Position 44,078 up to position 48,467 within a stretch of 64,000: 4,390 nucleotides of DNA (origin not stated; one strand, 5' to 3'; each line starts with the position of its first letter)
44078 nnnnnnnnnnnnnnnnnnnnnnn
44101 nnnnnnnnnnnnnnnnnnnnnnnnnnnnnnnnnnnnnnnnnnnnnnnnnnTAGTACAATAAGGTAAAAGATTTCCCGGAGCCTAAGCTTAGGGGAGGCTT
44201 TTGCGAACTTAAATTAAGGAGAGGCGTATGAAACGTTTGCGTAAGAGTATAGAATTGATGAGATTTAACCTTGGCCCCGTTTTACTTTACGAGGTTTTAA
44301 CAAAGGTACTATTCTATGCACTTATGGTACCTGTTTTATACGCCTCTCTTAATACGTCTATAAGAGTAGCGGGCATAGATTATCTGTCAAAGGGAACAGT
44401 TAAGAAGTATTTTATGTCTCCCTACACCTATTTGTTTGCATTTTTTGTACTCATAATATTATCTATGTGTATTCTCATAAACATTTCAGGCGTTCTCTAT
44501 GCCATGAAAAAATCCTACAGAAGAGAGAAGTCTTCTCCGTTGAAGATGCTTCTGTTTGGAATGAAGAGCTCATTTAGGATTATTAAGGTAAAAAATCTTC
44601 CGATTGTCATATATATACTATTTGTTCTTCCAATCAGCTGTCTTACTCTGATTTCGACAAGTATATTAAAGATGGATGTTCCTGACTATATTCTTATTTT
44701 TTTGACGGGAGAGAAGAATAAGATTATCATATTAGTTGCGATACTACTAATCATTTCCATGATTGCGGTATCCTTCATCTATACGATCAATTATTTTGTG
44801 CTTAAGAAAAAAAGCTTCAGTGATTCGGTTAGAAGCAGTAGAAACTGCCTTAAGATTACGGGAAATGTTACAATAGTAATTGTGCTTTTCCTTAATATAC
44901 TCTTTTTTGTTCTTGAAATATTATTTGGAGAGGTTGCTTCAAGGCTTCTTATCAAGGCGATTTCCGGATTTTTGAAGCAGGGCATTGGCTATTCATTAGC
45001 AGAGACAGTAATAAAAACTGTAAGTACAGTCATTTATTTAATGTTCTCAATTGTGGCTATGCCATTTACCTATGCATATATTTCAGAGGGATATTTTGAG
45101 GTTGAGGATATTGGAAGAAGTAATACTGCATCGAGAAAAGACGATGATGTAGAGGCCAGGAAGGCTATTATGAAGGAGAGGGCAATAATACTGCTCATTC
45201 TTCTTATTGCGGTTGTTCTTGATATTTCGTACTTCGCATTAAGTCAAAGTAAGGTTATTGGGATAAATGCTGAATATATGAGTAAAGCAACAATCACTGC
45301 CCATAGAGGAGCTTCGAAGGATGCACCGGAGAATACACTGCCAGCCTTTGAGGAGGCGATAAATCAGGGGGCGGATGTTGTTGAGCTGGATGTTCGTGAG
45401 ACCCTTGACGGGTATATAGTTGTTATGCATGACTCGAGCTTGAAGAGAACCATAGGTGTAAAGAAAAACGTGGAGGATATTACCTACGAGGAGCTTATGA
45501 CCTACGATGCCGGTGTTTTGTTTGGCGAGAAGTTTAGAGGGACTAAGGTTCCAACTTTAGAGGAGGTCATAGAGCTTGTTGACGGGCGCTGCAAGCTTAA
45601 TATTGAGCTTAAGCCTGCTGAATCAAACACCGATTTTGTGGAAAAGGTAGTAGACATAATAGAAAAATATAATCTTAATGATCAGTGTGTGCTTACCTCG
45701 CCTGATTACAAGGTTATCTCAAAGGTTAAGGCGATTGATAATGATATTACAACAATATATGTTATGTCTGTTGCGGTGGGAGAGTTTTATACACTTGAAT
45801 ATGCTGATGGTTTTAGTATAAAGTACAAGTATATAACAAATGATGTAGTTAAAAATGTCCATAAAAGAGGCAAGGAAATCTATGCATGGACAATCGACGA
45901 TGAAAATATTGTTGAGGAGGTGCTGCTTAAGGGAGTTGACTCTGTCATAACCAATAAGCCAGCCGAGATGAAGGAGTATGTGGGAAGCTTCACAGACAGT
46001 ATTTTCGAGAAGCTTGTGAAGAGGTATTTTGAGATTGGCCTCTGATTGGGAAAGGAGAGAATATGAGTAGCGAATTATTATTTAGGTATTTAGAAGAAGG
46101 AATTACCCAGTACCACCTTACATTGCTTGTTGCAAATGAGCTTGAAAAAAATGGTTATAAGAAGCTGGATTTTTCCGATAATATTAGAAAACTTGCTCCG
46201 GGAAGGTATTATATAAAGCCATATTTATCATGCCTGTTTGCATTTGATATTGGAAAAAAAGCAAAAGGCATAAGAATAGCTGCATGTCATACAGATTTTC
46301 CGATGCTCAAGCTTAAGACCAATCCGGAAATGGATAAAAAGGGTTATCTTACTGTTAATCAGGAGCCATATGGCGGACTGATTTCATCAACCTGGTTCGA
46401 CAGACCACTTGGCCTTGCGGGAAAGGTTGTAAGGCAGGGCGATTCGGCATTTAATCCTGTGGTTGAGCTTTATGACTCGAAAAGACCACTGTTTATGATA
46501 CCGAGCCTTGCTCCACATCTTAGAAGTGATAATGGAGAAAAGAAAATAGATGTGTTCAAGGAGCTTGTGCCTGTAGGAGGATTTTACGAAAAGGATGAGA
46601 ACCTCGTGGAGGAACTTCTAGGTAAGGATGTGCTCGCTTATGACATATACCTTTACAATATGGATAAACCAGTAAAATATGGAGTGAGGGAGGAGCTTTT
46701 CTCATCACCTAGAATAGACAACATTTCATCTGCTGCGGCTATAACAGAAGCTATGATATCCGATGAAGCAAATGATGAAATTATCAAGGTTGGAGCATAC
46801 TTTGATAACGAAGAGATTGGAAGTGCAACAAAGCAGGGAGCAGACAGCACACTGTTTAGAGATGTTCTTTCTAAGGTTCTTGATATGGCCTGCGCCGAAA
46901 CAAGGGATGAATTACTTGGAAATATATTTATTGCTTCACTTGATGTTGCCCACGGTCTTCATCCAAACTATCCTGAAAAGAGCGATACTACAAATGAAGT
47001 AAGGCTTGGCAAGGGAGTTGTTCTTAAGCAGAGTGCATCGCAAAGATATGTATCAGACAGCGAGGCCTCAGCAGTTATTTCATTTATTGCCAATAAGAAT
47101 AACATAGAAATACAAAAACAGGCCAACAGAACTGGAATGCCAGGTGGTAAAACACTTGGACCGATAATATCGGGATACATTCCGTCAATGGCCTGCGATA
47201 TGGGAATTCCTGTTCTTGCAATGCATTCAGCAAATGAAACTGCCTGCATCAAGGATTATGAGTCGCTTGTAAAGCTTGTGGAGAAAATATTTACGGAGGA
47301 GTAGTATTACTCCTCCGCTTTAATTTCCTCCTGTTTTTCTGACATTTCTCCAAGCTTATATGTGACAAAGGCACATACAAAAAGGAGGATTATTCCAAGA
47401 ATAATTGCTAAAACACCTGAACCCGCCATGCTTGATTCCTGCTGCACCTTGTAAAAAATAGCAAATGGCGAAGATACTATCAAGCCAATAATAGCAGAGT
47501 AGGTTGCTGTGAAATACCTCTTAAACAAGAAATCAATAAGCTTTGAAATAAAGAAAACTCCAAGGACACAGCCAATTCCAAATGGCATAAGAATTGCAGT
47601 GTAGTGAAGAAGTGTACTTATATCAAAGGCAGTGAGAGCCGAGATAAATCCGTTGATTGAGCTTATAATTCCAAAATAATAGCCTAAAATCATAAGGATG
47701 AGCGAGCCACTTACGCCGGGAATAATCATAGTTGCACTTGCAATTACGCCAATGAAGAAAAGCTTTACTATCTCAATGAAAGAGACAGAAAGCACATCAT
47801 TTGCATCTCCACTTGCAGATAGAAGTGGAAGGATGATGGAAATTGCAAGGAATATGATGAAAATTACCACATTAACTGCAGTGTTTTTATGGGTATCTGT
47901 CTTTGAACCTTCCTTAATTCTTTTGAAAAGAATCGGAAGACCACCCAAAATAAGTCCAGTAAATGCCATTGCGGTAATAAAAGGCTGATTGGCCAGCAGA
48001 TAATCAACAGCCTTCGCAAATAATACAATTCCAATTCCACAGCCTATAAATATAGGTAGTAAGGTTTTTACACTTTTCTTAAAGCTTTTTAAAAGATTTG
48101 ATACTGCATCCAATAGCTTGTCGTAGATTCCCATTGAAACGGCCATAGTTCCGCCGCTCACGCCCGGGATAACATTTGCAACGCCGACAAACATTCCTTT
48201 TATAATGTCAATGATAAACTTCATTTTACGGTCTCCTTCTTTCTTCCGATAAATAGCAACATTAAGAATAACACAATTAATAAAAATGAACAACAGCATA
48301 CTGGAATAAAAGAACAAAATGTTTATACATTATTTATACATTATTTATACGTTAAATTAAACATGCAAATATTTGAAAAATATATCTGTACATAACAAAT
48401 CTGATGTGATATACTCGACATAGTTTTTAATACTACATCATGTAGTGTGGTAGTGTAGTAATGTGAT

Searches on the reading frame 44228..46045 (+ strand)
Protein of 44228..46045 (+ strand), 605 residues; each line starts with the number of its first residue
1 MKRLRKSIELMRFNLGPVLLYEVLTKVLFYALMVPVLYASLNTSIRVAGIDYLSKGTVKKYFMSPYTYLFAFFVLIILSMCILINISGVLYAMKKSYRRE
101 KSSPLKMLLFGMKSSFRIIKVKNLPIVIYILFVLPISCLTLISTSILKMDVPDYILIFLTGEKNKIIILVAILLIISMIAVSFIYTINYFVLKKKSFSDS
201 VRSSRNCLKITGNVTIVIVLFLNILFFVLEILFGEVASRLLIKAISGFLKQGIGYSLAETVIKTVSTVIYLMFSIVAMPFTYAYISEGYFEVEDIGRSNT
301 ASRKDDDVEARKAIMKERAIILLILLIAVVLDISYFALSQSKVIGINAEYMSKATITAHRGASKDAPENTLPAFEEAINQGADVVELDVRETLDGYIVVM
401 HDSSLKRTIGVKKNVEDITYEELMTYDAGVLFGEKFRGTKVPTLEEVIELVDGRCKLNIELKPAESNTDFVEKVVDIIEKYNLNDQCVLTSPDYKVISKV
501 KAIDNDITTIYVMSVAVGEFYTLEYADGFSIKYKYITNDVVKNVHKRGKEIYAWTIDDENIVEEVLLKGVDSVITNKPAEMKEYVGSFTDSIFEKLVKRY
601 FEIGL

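Call 57: search_protein_families(library=pfam, proteins=[window:44228-46045:+], max_evalue=0.00001)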
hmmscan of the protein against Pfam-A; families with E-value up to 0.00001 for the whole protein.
window:44228-46045:+ (605 aa): 2 families
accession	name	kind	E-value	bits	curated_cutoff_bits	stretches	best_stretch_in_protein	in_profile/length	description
PF03009.23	GDPD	-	2.9e-43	149.2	23.6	1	359-579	1-243/244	Glycerophosphoryl diester phosphodiesterase family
PF10110.14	GPDPase_memb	-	9.7e-23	80.8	29.6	1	5-329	2-318/321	Membrane domain of glycerophosphoryl diester phosphodiesterase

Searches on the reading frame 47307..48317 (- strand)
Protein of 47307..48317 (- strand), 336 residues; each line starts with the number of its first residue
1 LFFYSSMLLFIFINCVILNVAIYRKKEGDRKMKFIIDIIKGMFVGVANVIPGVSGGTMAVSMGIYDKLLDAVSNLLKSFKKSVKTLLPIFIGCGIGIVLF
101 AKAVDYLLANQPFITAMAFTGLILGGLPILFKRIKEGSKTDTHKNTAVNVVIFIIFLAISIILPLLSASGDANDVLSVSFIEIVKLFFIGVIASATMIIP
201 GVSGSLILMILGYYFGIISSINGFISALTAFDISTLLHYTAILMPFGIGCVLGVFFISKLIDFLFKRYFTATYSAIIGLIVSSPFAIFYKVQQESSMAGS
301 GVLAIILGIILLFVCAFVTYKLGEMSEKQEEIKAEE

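Call 42: search_protein_families(library=pfam, proteins=[window:47307-48317:-], max_evalue=0.00001)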
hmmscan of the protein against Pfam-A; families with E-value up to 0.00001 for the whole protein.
window:47307-48317:- (336 aa): 1 family
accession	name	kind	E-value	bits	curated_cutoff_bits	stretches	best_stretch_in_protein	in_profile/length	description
PF04018.18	VCA0040-like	-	2.8e-42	145.4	26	1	44-291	1-232/246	Undecaprenyl phosphate translocase-like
